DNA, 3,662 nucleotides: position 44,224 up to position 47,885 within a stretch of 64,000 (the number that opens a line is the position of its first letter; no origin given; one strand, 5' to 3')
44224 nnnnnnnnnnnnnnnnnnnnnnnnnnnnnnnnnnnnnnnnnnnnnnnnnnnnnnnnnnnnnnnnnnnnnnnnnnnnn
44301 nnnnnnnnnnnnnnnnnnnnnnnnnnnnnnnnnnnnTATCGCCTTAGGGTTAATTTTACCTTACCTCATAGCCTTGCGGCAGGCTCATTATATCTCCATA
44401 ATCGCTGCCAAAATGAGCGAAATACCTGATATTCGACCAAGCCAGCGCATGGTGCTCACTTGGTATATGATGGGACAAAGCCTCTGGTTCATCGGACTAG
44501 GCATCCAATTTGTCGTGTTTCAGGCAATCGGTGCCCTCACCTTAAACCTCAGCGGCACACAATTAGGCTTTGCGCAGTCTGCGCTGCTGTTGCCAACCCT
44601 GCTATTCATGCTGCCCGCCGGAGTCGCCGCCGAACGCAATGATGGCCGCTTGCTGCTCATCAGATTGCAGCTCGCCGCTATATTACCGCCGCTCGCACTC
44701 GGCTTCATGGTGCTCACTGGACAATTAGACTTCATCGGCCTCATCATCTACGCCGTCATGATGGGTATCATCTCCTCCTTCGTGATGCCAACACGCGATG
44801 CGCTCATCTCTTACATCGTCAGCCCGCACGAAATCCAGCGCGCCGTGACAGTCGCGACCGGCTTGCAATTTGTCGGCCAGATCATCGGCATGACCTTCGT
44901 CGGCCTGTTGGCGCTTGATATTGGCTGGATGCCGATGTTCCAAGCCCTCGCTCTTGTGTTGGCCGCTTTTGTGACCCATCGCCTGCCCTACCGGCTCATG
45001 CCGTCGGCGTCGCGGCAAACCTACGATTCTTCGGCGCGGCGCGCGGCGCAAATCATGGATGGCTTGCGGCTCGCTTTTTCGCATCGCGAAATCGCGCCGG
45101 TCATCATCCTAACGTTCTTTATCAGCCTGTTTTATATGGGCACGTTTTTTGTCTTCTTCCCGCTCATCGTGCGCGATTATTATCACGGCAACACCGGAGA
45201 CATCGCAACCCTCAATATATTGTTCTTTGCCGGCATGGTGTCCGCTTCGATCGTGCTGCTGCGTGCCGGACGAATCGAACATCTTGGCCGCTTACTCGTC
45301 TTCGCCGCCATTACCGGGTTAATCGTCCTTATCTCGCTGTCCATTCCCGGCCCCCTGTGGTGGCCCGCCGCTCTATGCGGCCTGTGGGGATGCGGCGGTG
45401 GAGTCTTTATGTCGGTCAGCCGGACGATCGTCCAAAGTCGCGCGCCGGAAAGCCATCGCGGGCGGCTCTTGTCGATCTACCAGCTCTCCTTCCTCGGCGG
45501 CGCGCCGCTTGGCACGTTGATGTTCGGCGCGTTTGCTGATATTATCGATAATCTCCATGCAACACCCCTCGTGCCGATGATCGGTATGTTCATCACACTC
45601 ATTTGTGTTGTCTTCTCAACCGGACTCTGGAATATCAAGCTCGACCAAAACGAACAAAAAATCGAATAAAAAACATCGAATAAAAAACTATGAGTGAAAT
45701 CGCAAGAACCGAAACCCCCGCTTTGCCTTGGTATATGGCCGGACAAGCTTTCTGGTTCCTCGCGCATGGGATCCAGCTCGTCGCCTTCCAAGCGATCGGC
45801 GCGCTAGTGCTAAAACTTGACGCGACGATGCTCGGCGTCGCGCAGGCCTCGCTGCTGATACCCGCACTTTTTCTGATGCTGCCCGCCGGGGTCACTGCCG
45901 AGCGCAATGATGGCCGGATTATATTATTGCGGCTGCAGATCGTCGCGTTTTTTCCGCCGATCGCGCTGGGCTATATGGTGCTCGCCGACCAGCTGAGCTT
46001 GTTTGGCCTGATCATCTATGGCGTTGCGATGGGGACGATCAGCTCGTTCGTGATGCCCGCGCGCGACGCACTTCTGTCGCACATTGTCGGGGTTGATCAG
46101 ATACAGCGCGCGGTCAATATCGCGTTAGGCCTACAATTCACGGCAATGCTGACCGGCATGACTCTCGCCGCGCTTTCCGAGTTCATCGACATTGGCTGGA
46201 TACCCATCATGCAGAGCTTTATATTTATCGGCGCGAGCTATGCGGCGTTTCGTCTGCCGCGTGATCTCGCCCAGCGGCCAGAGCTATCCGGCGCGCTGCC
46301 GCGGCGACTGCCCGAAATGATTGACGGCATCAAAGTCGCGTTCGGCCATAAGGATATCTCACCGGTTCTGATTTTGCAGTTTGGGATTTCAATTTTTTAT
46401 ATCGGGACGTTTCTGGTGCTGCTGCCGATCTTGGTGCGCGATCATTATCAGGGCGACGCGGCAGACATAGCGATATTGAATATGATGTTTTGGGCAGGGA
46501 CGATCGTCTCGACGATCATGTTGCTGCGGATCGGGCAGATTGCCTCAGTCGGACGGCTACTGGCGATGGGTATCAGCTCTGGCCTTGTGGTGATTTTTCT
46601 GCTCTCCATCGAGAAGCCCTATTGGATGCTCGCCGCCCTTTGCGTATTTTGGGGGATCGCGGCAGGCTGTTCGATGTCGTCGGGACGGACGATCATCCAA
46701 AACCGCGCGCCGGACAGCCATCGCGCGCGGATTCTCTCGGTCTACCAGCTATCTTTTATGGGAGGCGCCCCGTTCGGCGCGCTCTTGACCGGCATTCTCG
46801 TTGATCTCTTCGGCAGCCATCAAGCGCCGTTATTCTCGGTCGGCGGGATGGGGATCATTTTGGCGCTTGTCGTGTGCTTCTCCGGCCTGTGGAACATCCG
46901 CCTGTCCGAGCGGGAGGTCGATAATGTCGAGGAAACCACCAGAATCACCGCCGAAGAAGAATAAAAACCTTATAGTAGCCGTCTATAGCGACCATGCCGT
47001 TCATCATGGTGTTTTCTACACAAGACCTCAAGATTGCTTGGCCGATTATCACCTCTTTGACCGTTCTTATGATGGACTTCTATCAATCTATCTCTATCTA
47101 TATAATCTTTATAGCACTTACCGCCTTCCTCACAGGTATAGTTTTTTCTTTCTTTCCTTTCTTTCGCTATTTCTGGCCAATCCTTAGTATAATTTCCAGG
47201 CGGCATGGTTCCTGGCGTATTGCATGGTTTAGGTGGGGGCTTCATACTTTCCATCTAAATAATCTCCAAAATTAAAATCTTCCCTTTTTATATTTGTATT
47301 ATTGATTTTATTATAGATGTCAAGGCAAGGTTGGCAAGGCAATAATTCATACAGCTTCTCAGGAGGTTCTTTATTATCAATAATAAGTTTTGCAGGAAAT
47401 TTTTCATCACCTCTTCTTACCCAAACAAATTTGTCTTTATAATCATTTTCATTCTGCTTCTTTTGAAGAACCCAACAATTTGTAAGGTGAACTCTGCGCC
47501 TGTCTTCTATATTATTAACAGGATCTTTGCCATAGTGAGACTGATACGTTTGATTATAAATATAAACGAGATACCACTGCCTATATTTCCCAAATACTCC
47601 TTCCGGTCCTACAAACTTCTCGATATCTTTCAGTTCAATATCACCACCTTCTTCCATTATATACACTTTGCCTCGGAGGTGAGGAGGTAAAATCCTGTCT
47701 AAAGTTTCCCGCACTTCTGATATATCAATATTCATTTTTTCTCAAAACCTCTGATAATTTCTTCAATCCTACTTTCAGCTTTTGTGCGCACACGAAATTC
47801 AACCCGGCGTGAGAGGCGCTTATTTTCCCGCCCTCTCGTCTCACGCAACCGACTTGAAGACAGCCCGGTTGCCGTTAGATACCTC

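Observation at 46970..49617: AT-rich island: compact MotA/MotB-like stator pair with a coiled-coil tail plus an HNH nuclease (Zorya type II-like defence locus)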

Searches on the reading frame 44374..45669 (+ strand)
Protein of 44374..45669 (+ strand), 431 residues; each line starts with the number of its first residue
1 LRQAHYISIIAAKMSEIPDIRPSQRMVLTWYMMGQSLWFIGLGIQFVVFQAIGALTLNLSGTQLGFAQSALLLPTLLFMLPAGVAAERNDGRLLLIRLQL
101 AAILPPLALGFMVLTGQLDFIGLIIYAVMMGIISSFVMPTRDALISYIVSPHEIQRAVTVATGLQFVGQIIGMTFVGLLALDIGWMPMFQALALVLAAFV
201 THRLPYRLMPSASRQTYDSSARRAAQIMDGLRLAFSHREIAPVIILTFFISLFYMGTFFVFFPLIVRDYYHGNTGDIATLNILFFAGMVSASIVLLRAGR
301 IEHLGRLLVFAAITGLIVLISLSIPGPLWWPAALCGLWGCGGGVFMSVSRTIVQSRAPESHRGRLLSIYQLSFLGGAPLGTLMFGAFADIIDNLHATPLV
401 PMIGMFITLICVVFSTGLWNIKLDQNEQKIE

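Call 28: search_protein_families(library=pfam, proteins=[window:44374-45669:+], max_evalue=0.001)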
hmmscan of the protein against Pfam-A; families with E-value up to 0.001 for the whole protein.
window:44374-45669:+ (431 aa): 2 families
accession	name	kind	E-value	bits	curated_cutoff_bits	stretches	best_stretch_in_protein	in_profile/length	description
PF07690.21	MFS_1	-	4.2e-28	98.7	33.4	1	37-380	7-346/347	Major Facilitator Superfamily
PF05977.19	MFS_3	-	4.9e-22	78.5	27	1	60-413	43-391/524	Transmembrane secretion effector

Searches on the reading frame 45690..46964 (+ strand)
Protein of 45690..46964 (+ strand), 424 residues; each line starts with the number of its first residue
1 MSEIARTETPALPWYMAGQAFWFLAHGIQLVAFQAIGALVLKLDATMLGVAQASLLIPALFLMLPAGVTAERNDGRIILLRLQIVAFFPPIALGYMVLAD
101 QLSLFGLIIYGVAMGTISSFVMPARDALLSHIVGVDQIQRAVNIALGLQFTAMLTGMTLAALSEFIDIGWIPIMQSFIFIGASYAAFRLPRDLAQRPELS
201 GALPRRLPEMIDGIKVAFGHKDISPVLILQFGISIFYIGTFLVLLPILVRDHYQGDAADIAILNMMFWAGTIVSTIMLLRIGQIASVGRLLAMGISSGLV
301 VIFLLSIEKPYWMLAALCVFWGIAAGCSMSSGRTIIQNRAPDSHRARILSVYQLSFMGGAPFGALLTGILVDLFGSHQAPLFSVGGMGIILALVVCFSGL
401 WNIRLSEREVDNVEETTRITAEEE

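Call 28: search_protein_families(library=pfam, proteins=[window:45690-46964:+], max_evalue=0.001)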
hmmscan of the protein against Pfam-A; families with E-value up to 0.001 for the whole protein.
window:45690-46964:+ (424 aa): 3 families
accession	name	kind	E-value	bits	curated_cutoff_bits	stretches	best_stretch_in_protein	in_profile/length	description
PF07690.21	MFS_1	-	3.6e-21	75.9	33.4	2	231-396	5-171/347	Major Facilitator Superfamily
PF05977.19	MFS_3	-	6.1e-20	71.6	27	1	36-396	33-390/524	Transmembrane secretion effector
PF00083.30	Sugar_tr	-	9.9e-05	21.8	22.3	1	229-397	10-190/452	Sugar (and other) transporter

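Call 56: search_protein_families(library=ncbifam, proteins=[window:45690-46964:+], max_evalue=0.001)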
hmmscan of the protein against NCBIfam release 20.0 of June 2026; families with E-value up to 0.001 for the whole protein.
window:45690-46964:+ (424 aa): 8 families
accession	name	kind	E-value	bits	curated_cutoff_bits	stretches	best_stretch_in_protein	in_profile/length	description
TIGR00900.1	2A0121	subfamily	3.7e-27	95.6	319.6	1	17-375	6-364/364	H+ Antiporter protein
NF007792.0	PRK10489.1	equivalog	6.1e-14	51.9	324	1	50-412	54-411/419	enterobactin transporter EntS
NF006386.0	PRK08633.1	equivalog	2.5e-07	28.8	1221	1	31-396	32-406/1147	acyl-[ACP]--phospholipid O-acyltransferase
NF012178.0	tet_MFS_V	exception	3e-06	26.6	640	1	23-395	21-394/409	tetracycline efflux MFS transporter Tet(V)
TIGR00881.1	2A0104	subfamily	4.9e-06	25.8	407.75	1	254-397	26-169/379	phosphoglycerate transporter protein PgtP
TIGR00880.1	2_A_01_02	superfamily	4.5e-05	23.6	131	1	301-397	41-136/141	multidrug resistance protein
TIGR00895.1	2A0115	subfamily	0.00044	19.3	418.55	1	262-397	62-190/398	aromatic acid/H+ symport family MFS transporter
NF005291.0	PRK06814.1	equivalog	0.00046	18.2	1349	0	30-285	37-288/1140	acyl-[ACP]--phospholipid O-acyltransferase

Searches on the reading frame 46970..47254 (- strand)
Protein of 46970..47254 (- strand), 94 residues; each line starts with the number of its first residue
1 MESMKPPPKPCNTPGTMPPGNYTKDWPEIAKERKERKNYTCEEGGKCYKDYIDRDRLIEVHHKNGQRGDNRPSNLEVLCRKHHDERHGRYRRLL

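Call 3: search_protein_families(library=padloc, proteins=[window:46970-47254:-], max_evalue=1)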
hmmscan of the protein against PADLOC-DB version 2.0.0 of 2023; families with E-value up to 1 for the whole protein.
window:46970-47254:- (94 aa): 5 families
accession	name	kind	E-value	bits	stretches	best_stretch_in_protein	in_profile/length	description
PDLC00643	ZorE2|ZorE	-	1.8e-19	68.1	1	9-85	186-260/282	HNH endonuclease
PDLC00642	ZorE2|ZorE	-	3.2e-18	64.1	1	18-85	193-257/283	HNH endonuclease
PDLC00645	ZorE2|ZorE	-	3.1e-17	60.7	1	20-85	191-253/375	HNH endonuclease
PDLC00644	ZorE2|ZorE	-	3.2e-15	54.5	1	22-91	175-243/267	HNH endonuclease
PDLC03673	HEase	-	0.0083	13.8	1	37-83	86-130/227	homing endonuclease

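Call 4: search_protein_families(library=pfam, proteins=[window:46970-47254:-], max_evalue=1)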
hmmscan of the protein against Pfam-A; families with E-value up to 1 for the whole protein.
window:46970-47254:- (94 aa): 2 families
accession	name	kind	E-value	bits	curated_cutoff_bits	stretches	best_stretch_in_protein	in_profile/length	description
PF13392.12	HNH_3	-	1.3e-06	28.4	24.8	1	59-83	20-44/46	HNH endonuclease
PF01844.29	HNH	-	0.074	13.6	21.4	1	54-87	11-45/47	HNH endonuclease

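Call 5: search_protein_families(library=ncbifam, proteins=[window:46970-47254:-], max_evalue=1)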
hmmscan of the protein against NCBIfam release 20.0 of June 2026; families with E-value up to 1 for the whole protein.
window:46970-47254:- (94 aa): 3 families
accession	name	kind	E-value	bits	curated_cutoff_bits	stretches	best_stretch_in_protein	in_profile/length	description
NF041791.1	anti-phage_ZorE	equivalog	7.9e-14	51.3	600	1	21-85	188-249/358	type II Zorya anti-phage system protein ZorE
NF008448.1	PRK11295.1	equivalog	0.0021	18.2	87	1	45-91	28-77/113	YajD family HNH nuclease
NF040563.1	guided_IscB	equivalog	0.0028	16.8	175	1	35-88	189-237/314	RNA-guided endonuclease IscB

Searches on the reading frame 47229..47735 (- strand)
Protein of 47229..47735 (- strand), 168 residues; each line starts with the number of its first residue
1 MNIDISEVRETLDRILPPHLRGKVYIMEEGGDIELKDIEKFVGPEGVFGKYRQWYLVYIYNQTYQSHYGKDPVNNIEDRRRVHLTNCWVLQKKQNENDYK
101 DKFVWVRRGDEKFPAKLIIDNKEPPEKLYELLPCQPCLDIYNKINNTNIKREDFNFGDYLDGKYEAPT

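Call 3: search_protein_families(library=padloc, proteins=[window:47229-47735:-], max_evalue=1)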
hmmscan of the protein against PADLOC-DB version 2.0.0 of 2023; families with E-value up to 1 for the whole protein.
window:47229-47735:- (168 aa): 2 families
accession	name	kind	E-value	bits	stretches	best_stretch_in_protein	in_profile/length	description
PDLC00642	ZorE2|ZorE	-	2e-10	38.5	1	29-165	47-177/283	HNH endonuclease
PDLC00645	ZorE2|ZorE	-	5.7e-08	30.2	1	27-148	40-154/375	HNH endonuclease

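Call 4: search_protein_families(library=pfam, proteins=[window:47229-47735:-], max_evalue=1)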
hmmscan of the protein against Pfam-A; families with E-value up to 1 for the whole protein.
window:47229-47735:- (168 aa): 0 families

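Call 5: search_protein_families(library=ncbifam, proteins=[window:47229-47735:-], max_evalue=1)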
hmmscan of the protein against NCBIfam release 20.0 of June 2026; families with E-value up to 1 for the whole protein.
window:47229-47735:- (168 aa): 0 families
